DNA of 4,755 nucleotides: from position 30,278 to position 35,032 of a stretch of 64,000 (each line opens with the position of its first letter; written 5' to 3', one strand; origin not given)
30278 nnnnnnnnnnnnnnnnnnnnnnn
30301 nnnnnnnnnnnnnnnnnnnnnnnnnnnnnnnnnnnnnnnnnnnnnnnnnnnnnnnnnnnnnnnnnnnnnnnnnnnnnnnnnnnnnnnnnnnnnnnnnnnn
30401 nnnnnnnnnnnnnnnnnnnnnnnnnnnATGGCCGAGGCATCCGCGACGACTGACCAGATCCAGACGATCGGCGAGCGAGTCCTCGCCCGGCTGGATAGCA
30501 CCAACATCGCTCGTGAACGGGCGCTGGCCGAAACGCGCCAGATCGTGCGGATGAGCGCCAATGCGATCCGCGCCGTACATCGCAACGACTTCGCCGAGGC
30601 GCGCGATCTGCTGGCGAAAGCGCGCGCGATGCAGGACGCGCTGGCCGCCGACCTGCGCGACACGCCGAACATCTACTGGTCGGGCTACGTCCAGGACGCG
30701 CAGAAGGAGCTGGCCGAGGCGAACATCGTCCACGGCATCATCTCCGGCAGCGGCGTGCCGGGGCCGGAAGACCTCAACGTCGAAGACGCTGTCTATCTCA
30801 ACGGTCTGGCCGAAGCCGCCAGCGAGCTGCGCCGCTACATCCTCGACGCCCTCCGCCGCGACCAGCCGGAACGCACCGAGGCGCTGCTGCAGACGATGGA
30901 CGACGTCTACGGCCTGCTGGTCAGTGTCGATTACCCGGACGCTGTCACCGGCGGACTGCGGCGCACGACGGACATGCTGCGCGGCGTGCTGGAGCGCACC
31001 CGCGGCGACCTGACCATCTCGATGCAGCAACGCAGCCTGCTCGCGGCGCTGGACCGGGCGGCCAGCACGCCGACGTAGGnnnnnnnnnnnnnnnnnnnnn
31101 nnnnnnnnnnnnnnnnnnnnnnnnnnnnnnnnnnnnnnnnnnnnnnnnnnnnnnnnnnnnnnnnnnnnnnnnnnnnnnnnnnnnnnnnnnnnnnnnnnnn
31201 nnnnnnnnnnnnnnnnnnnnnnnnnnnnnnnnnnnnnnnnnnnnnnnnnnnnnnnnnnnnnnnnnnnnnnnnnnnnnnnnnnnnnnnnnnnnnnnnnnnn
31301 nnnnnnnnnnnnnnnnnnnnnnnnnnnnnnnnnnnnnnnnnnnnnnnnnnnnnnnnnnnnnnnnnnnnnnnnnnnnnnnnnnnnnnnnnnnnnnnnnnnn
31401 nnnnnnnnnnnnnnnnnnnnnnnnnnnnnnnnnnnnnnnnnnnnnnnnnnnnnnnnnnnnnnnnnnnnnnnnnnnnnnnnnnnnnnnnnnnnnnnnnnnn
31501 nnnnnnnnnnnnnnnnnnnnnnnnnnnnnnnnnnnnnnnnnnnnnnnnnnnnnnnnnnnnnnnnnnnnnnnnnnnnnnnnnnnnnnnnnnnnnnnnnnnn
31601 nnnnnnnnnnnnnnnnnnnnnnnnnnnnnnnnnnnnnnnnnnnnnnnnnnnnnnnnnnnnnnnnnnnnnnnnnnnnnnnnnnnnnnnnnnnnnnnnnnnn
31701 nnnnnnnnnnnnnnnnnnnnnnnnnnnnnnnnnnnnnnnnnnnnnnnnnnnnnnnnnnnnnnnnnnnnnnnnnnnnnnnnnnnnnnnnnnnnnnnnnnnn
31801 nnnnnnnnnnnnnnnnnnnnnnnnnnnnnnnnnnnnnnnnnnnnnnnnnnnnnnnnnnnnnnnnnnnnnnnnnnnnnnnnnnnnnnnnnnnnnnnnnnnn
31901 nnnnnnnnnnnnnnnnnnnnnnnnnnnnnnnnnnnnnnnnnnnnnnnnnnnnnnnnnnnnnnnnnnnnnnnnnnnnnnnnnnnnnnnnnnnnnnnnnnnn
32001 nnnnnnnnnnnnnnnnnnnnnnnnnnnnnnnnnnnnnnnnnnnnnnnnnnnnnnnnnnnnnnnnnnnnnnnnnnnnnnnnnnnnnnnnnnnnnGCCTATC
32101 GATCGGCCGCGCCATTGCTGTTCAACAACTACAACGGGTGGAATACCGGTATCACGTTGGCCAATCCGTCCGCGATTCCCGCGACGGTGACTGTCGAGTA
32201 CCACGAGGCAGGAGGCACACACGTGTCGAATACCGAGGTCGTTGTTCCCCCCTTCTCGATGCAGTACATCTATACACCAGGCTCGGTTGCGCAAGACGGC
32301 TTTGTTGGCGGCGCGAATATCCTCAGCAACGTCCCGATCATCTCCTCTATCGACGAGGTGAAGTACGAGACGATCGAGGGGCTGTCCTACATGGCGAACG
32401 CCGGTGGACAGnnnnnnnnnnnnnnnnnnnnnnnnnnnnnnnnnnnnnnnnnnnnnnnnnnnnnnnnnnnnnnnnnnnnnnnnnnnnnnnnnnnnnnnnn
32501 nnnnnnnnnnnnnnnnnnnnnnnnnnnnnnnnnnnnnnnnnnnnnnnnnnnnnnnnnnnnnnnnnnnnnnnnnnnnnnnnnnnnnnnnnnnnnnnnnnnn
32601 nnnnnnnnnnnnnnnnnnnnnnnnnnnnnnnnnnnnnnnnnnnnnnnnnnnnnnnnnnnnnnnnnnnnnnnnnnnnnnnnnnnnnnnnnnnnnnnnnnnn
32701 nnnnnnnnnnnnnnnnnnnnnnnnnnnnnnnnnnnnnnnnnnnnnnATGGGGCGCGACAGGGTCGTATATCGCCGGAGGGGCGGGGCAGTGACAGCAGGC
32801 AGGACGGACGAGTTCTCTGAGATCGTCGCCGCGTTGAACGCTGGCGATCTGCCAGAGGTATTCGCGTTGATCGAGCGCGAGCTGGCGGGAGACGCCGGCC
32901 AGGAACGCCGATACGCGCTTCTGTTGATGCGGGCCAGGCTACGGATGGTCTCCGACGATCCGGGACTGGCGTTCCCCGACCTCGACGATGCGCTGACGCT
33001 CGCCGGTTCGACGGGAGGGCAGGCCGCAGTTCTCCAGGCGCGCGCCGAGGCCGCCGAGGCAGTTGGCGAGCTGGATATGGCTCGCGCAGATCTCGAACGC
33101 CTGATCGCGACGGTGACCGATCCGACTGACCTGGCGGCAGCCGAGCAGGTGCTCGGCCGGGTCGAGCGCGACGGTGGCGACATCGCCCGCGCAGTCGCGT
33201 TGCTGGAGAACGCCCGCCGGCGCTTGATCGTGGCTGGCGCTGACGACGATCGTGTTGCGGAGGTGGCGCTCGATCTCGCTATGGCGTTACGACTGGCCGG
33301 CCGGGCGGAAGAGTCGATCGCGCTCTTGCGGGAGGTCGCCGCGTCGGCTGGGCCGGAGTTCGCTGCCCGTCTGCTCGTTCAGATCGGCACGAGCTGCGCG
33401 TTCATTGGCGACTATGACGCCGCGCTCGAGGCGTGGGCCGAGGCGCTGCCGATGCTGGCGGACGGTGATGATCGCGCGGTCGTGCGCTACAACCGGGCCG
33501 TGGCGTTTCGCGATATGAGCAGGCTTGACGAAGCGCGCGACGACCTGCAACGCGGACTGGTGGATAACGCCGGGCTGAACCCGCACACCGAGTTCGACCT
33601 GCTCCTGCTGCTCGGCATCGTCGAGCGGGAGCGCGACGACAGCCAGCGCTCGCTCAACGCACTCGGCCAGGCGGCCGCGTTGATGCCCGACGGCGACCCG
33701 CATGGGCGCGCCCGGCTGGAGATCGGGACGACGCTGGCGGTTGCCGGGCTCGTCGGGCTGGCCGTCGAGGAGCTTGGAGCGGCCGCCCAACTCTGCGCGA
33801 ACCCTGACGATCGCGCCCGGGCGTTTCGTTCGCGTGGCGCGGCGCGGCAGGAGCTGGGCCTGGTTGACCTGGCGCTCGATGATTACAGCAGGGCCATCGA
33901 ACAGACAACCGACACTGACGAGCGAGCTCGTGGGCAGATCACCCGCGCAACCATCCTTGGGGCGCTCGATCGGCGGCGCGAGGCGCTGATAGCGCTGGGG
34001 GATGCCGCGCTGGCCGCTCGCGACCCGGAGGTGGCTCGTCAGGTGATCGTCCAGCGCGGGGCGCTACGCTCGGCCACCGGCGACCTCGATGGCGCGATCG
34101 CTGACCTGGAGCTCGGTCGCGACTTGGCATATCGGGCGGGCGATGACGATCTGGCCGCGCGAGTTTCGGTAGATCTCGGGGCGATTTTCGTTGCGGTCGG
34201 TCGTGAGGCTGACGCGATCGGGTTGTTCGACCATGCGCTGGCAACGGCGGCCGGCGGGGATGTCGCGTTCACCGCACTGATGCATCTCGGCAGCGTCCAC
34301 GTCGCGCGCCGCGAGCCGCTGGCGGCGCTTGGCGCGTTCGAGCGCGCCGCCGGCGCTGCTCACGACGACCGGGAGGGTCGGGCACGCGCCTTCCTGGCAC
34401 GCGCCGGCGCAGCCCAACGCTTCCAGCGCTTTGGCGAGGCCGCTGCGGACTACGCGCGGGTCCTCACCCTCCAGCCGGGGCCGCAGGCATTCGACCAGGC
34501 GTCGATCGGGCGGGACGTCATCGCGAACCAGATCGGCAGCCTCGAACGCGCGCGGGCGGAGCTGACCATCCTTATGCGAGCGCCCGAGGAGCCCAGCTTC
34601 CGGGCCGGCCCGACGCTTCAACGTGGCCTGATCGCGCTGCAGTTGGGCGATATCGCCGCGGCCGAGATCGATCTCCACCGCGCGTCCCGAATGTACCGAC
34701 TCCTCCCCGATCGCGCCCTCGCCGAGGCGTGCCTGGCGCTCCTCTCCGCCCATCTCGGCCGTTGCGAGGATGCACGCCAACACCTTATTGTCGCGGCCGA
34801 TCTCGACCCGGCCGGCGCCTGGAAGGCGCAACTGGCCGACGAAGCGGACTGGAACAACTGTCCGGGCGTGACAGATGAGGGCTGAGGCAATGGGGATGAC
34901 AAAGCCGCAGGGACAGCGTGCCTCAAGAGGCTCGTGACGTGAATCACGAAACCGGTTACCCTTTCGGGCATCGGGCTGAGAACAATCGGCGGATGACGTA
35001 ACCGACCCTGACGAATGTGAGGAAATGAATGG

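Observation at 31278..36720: Secreted four-module protein of an unassigned family, translationally coupled to a cytoplasmic TPR protein and followed by an M14 carboxypeptidase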

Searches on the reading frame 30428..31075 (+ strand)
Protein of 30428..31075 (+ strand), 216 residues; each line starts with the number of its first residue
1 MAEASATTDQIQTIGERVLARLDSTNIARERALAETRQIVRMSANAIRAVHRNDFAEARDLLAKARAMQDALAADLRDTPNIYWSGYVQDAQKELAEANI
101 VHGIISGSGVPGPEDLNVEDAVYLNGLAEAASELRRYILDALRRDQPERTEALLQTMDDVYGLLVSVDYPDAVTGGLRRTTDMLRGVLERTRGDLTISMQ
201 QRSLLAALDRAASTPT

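Call 6: search_protein_families(library=pfam, proteins=[window:30428-31075:+], max_evalue=1)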
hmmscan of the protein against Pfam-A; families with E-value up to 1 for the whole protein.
window:30428-31075:+ (216 aa): 5 families
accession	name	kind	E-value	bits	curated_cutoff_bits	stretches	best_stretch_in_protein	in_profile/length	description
PF15611.11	EH_Signature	-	0.031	14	27.5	1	12-213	5-180/423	EH_Signature domain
PF01997.21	Translin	-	0.042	14.3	25.9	1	86-170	114-174/205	Translin family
PF25243.1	WAV3_C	-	0.082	13.2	39.1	1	41-69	15-45/76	E3 ubiquitin-protein ligase WAV3-like, C-terminal domain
PF10938.13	YfdX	-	0.16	12.4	26.6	2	19-67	52-99/149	YfdX protein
PF08590.15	DUF1771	-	0.89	10.4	28.7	1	29-69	5-45/64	Domain of unknown function (DUF1771)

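Call 8: search_protein_families(library=ncbifam, proteins=[window:30428-31075:+], max_evalue=0.1)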
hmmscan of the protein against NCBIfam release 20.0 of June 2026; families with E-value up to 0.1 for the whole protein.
window:30428-31075:+ (216 aa): 6 families
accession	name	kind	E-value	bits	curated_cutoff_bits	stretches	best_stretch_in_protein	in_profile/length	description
NF011160.0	PRK14562.1-5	equivalog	6.2e-82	274.1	291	1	10-211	3-204/213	haloacid dehalogenase superfamily protein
NF011158.0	PRK14562.1-3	equivalog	6.2e-51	173.1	359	1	11-209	2-204/210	haloacid dehalogenase superfamily protein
NF011161.0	PRK14562.1-6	equivalog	1.8e-48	164.6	228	1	4-209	7-211/218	haloacid dehalogenase superfamily protein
NF011156.0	PRK14562.1-1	equivalog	1e-29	104.1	308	1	8-201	6-198/200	haloacid dehalogenase superfamily protein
NF011159.0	PRK14562.1-4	equivalog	2e-25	89.6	269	1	21-209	11-194/198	haloacid dehalogenase superfamily protein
NF011157.0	PRK14562.1-2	equivalog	4.6e-16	59.1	238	1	17-171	7-159/191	haloacid dehalogenase superfamily protein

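Call 37: search_solved_structures(query=window:30428-31075:+, max_evalue=0.01)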
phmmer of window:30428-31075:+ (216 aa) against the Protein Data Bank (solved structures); distinct sequences matched with E-value up to 0.01: 5.
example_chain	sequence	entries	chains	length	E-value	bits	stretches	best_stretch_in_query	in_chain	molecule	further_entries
3zc1_A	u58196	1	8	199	9.6e-22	80.9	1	19-197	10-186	AFTRAX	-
3zc0_A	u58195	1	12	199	2.5e-21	79.5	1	19-197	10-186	AFTRAX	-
5jr9_C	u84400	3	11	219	1.5e-05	28.1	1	37-188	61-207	NEQ131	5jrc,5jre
5jr9_B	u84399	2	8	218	1.5e-05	28.1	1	37-188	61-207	NEQ131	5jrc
5jr9_A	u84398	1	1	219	1.5e-05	28.1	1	37-188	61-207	NEQ131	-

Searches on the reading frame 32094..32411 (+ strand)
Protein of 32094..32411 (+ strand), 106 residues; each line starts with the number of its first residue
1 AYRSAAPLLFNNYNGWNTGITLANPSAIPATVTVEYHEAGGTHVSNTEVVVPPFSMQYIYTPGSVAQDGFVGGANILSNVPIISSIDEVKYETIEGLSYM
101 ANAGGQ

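Call 62: search_solved_structures(query=A3, max_evalue=10, show_alignments=3)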
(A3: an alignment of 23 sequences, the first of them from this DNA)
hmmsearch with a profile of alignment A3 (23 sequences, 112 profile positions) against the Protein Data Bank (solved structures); distinct sequences matched with E-value up to 10: 9.
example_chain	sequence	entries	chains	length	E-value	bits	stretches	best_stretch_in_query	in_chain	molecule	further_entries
2ii7_A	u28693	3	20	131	0.021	18.2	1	22-93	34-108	Anabaena sensory rhodopsin transducer protein | Sensory rhodopsin transducer protein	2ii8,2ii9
2iia_A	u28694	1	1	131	0.023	18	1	22-92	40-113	Sensory rhodopsin transducer protein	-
6xj9_A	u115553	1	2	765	0.36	14.2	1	14-64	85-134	Agarase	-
4kdv_A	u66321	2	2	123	0.42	14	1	24-93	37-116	Antifreeze protein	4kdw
6dzt_M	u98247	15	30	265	0.72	13.2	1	57-109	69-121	scFv | Single-chain variable fragment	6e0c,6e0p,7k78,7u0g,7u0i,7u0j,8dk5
9tay_Z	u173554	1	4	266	0.73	13.2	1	57-109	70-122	scFv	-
9zq9_J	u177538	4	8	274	0.8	13.1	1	57-109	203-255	Ig-like domain-containing protein | mAb PL2-6 antibody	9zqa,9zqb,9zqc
6sjj_B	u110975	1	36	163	1.4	12.3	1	30-67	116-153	PR-10 protein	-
3ie5_A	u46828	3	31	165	1.4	12.3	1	30-67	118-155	Phenolic oxidative coupling protein Hyp-1 | Phenolic oxidative coupling protein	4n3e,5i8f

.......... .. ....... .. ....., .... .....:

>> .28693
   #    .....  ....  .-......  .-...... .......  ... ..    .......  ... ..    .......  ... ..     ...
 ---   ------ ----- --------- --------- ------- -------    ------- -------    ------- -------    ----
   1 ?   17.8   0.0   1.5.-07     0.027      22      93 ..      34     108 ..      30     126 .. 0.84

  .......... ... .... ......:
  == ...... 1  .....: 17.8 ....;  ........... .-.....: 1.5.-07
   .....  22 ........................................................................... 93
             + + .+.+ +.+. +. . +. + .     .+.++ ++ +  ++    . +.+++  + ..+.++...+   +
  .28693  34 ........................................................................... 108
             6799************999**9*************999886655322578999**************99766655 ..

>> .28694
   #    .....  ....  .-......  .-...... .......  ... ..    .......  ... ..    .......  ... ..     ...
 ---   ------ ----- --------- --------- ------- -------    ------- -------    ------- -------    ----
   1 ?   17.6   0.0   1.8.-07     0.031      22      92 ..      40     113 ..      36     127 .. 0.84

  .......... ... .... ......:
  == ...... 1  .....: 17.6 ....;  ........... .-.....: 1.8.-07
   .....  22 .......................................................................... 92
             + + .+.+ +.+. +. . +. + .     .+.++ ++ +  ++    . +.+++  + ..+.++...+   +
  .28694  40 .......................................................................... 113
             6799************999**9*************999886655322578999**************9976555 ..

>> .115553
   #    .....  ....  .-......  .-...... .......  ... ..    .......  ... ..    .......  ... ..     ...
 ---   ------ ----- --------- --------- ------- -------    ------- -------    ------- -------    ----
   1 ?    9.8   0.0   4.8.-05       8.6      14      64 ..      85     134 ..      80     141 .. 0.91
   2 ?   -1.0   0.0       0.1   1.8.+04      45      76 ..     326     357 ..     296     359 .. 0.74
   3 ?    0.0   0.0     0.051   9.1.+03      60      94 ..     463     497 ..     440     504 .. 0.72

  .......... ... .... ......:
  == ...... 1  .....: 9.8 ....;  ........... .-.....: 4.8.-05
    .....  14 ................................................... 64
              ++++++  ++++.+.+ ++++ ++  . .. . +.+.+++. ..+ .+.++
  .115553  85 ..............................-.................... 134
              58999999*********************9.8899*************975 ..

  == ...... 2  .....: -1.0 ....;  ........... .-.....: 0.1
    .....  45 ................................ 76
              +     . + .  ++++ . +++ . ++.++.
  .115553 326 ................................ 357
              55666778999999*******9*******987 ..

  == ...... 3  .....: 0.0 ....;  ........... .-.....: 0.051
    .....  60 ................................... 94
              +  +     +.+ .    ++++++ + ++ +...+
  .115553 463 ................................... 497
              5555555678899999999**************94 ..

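Call 67: search_protein_families(library=pfam, alignment_id=A3, max_evalue=10)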
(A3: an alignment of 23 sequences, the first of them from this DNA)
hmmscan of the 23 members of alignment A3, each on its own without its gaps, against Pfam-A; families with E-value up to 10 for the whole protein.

A. member 1, seq(106 aa): 1 family
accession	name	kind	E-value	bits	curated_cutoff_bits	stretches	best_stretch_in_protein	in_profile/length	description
PF18986.5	DUF5719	-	0.013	15.1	26.2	1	14-55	62-105/319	Family of unknown function (DUF5719)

B. families by the number of members that match (of 23 scanned): 10 families
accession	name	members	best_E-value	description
PF18986.5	DUF5719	10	3.4e-06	Family of unknown function (DUF5719)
PF19717.4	DUF6212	1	0.0028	Family of unknown function (DUF6212)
PF19526.4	Slr4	1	0.0071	S-layer protein Slr4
PF07100.16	ASRT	1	0.015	Anabaena sensory rhodopsin transducer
PF24318.1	DUF7490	1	0.026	Domain of unknown function (DUF7490)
PF00245.25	Alk_phosphatase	1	0.032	Alkaline phosphatase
PF11322.13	DUF3124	1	0.033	Protein of unknown function (DUF3124)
PF01356.24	A_amylase_inhib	1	0.15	Alpha amylase inhibitor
PF08327.17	AHSA1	1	0.17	Activator of Hsp90 ATPase homolog 1-like protein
PF23498.1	MgtT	1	0.44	MgtT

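Call 71: find_homologous_proteins(query=A3, max_evalue=0.001)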
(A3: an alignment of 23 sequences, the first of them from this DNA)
Query A3 (23 sequences) (106 aa, profile of the alignment): 3 proteins with E <= 0.001 among 1966 candidates.
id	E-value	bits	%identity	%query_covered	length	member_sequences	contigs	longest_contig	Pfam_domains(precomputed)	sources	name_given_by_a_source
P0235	5.8e-22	96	33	43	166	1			-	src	-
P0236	3.5e-17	80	67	48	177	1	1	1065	-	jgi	jgi:hypothetical protein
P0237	2.2e-7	49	29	82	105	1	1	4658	-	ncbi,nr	ncbi:MAG TPA: hypothetical protein PKA95_13770, partial [Thermomicrobiales bacterium]|nr:hypothetica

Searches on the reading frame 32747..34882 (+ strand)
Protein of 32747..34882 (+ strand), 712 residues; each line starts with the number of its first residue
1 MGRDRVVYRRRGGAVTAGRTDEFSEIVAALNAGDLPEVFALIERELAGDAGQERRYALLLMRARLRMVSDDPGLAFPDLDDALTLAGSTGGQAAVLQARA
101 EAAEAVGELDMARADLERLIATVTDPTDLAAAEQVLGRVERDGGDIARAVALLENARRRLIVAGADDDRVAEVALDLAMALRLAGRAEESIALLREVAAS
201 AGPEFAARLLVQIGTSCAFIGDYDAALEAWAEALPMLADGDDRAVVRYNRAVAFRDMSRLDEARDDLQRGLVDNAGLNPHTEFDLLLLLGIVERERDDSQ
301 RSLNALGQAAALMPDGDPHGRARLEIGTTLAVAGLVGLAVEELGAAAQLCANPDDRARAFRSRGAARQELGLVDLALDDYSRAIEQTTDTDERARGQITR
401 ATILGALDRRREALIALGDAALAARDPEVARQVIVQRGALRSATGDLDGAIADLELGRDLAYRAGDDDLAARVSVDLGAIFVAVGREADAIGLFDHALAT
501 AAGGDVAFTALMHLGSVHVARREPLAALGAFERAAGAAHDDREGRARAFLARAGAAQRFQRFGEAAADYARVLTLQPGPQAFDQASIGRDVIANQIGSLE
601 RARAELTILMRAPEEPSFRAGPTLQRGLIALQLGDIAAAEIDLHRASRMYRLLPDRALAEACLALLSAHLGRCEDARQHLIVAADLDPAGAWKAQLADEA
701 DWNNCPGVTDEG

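Call 6: search_protein_families(library=pfam, proteins=[window:32747-34882:+], max_evalue=1)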
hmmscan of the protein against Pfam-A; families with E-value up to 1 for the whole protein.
window:32747-34882:+ (712 aa): 9 families
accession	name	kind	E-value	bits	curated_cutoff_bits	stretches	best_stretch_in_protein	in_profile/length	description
PF13424.12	TPR_12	-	3e-23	82.2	30.1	6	206-271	2-72/77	Tetratricopeptide repeat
PF00515.34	TPR_1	-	1.1e-15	57.1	27.8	2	357-385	1-29/34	Tetratricopeptide repeat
PF07719.23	TPR_2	-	2e-12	46.6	27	0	207-234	1-28/34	Tetratricopeptide repeat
PF13181.12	TPR_8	-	5.1e-07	29.8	25.7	0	207-229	1-23/34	Tetratricopeptide repeat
PF13432.12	TPR_16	-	4.8e-06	27.4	32.7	4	136-200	3-60/65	Tetratricopeptide repeat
PF12688.13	TPR_5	-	0.0026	18.4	24.2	1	144-252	15-112/119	Tetratrico peptide repeat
PF23914.1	TPR_CcmH_CycH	-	0.0028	18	42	1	219-318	62-156/158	Cytochrome c-type biogenesis protein H TPR domain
PF13414.12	TPR_11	-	0.0084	16.2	26.8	0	221-234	8-21/42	TPR repeat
PF25058.1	ARM_TT21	-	0.63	10.4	27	0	387-454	50-117/155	Tetratricopeptide repeat protein 21 ARM repeat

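Call 8: search_protein_families(library=ncbifam, proteins=[window:32747-34882:+], max_evalue=0.1)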
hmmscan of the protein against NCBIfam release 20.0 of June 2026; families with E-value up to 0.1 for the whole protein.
window:32747-34882:+ (712 aa): 6 families
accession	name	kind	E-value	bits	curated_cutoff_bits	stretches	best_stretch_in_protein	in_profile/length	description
NF040959.1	MamA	equivalog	8.9e-10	38.3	200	2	168-315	34-171/204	magnetosome protein MamA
NF002725.1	PRK02603.1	equivalog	6.1e-06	26.4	143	1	214-276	42-104/173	photosystem I assembly protein Ycf3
NF052312.1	T9SS_PorW_SprE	equivalog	9.3e-06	24.6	250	0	480-646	150-316/716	type IX secretion system periplasmic lipoprotein PorW/SprE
TIGR02552.1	LcrH_SycD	equivalog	4.6e-05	23.1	104.8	0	209-269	54-111/136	SycD/LcrH family type III secretion system chaperone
NF008391.2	PRK11189.1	equivalog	0.00026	20.6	250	0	218-269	110-158/297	lipoprotein NlpI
NF053520.1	HK_Porph_FimS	equivalog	0.00059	18.2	600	0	433-502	86-155/618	sensor histidine kinase FimS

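Call 88: predict_structure(protein=window:32789-34882:+)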
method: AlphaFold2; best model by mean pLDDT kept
length: 698 residues; sequences in the alignment: 1
mean_pLDDT: 59.9   pTM: 0.39
mean pLDDT of the five models: 59.9, 57.7, 56.3, 47.0, 36.4
residues with pLDDT >= 90: 11; 70-90: 212; 50-70: 249; < 50: 226
segments of 3 or more residues with pLDDT < 50: 1-6, 53-77, 295-306, 315-317, 319-321, 341-358, 548-640, 647-649, 658-698
pLDDT, mean of each block of 10 residues (from residue 1): 48 69 75 65 60 43 39 47 60 59 58 59 65 75 77 73 72 79 79 74 69 73 56 61 70 75 65 67 63 50 46 49 51 51 44 46 52 64 58 59 57 68 72 83 87 88 86 89 85 86 78 80 74 71 57 38 32 32 40 35 36 40 42 41 49 49 40 36 35 33
secondary structure, 60 per line:
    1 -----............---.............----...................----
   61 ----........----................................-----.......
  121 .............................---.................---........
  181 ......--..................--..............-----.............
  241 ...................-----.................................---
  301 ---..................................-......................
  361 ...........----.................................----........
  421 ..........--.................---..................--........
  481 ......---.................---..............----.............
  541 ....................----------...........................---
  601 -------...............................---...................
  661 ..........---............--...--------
elements in order (helices of 4 or more, strands of 3 or more residues): H6-17 H21-33 H38-56 H65-72 H77-108 H114-149 H153-169 H173-186 H189-206 H209-222 H228-259 H265-297 H304-337 H339-371 H376-408 H413-430 H433-449 H453-470 H473-486 H490-506 H510-523 H528-560 H571-597 H608-638 H642-670 H674-685
